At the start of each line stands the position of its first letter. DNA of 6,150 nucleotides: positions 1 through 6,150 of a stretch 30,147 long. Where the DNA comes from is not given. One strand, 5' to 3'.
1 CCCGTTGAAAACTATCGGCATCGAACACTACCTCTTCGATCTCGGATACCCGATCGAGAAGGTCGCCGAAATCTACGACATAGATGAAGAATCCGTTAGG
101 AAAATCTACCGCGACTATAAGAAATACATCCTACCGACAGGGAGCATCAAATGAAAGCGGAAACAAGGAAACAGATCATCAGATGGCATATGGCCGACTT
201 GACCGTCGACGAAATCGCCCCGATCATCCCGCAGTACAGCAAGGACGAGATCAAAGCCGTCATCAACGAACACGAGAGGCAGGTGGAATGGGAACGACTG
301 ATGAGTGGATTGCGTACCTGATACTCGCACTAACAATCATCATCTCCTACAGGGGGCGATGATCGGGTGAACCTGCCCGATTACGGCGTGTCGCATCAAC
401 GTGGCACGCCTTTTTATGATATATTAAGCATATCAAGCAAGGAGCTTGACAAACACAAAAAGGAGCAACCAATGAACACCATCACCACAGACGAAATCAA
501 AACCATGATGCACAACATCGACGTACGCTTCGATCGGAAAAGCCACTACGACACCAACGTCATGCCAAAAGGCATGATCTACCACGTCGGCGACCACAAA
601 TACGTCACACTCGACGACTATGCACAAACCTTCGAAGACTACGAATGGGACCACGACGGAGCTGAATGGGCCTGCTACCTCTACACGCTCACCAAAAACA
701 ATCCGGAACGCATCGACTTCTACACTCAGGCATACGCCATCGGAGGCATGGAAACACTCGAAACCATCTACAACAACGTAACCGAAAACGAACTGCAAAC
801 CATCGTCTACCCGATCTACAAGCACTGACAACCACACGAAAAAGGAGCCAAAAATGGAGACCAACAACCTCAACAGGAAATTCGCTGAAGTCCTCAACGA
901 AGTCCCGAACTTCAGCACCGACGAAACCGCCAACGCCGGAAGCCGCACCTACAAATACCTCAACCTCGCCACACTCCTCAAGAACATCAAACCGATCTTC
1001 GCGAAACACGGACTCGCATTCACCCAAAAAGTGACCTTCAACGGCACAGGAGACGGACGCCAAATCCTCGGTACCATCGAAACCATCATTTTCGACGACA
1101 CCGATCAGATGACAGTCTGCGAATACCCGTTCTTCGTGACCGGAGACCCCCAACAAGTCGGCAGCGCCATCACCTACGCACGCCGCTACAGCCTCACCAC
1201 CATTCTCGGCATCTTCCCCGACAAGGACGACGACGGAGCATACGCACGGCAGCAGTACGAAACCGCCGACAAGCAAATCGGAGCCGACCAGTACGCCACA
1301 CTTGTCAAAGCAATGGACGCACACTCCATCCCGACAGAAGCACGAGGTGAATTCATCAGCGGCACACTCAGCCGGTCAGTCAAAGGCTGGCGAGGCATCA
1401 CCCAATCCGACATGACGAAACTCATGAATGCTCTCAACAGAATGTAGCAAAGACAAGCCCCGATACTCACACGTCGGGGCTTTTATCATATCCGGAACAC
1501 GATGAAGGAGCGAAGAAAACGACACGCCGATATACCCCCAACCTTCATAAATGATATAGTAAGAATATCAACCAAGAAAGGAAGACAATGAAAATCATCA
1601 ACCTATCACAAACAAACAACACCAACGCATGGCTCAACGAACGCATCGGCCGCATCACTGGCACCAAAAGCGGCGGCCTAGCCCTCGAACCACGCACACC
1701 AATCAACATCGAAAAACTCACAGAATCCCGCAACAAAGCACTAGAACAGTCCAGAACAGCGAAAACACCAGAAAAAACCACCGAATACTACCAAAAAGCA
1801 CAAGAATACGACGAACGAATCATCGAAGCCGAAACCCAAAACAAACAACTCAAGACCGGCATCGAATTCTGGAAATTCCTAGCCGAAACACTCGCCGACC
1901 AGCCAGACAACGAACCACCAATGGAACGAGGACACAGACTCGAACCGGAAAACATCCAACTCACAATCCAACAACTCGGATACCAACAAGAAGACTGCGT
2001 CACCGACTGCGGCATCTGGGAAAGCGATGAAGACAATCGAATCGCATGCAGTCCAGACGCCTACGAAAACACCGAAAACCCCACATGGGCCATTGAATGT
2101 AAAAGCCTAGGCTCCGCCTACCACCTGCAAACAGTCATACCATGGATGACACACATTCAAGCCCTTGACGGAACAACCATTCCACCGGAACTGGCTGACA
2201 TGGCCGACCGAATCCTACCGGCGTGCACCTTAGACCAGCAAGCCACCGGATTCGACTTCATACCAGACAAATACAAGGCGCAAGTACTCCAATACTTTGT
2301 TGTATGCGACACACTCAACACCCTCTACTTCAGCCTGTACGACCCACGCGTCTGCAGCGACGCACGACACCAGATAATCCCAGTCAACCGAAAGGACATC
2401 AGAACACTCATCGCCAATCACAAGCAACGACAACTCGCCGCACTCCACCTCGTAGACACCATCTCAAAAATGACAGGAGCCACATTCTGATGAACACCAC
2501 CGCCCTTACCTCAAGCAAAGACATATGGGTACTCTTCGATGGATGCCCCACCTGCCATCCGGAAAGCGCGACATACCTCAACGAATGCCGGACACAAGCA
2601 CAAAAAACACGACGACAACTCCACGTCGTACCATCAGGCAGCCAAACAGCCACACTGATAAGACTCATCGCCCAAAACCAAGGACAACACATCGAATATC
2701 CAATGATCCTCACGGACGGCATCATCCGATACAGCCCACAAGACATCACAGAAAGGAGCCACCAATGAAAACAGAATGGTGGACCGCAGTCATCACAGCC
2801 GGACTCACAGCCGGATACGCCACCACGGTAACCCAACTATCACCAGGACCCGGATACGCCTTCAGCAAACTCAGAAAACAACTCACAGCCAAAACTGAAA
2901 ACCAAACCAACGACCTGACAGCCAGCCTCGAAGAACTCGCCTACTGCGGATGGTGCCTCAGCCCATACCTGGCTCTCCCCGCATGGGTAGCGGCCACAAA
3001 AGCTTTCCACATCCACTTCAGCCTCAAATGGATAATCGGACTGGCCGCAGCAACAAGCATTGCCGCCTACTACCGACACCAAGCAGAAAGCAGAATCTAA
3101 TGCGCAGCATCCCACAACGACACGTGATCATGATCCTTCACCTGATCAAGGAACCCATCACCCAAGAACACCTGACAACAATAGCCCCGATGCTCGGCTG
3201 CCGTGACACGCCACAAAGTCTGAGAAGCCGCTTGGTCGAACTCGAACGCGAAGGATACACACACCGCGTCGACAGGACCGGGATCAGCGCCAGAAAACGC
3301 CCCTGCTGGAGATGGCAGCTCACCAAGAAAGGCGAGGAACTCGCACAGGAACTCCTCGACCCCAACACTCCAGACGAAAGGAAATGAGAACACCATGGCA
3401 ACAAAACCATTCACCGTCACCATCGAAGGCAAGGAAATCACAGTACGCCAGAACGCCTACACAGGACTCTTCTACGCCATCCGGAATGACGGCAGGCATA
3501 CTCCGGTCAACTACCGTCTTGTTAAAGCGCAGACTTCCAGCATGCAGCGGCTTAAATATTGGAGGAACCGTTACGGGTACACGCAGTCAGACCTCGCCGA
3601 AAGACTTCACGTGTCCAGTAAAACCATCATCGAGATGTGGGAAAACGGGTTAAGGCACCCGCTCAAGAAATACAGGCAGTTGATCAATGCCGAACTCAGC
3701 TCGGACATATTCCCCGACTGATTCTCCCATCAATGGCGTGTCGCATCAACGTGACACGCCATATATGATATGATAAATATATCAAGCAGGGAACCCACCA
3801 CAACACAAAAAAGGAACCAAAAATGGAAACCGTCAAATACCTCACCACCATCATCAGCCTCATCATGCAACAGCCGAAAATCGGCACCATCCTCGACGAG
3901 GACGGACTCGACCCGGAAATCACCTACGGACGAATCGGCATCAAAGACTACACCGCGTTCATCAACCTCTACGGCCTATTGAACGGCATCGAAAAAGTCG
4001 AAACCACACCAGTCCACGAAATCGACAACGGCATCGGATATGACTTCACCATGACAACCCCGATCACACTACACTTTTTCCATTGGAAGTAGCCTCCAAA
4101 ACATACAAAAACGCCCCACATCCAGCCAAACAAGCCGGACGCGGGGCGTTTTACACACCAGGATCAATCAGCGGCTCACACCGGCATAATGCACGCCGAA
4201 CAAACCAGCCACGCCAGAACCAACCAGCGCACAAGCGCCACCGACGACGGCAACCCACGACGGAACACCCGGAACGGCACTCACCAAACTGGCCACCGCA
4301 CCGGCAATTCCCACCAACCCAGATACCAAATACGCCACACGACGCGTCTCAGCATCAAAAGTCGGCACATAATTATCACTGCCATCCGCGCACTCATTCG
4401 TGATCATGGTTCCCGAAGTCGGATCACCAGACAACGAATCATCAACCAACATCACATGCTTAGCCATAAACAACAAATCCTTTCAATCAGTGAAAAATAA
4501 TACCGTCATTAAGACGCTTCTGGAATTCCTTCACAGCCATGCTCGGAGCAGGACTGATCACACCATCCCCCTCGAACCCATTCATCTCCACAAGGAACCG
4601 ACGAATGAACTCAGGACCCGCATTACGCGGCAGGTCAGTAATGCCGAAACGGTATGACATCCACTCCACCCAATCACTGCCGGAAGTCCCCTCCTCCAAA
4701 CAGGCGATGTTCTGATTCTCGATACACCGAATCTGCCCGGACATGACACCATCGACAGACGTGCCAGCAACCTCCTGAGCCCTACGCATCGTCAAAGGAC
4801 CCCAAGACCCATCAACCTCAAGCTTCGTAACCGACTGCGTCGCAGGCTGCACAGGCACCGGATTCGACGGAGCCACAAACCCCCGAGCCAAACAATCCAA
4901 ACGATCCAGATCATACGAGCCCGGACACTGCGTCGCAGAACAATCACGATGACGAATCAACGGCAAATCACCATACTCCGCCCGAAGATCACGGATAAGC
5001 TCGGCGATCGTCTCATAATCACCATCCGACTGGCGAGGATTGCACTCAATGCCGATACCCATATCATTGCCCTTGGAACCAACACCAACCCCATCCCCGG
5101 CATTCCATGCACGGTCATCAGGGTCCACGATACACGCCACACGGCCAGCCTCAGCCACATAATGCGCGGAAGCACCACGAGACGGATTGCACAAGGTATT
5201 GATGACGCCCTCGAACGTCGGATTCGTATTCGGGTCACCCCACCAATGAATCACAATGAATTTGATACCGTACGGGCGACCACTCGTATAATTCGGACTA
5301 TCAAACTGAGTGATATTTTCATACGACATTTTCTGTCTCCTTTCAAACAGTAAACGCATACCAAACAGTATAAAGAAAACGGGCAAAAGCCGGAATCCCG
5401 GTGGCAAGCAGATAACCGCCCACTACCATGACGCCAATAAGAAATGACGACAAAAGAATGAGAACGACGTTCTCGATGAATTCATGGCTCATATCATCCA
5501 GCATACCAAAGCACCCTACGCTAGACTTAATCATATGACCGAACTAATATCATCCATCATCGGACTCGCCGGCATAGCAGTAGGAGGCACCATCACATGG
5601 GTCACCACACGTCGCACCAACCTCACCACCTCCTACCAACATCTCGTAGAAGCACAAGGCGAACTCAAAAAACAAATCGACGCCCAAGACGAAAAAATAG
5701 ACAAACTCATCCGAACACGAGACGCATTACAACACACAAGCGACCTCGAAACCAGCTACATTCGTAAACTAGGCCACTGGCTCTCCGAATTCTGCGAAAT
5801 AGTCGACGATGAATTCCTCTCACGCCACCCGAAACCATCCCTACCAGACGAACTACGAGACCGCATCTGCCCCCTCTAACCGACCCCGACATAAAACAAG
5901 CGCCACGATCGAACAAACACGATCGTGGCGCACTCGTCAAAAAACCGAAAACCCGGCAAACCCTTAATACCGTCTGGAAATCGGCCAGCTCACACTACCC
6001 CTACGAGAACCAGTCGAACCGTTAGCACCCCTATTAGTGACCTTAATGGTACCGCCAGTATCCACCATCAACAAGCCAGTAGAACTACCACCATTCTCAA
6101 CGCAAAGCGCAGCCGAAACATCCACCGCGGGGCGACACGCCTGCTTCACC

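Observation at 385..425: A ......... box is positioned in helical phase with the -10 of every plus-strand promoter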

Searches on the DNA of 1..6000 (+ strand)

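Call 5: search_dna_similar(query=window:1-6000:+, collection=phages, mode=near, max_rows=25)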
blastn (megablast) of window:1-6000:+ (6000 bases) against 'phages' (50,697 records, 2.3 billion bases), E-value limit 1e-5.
No match.
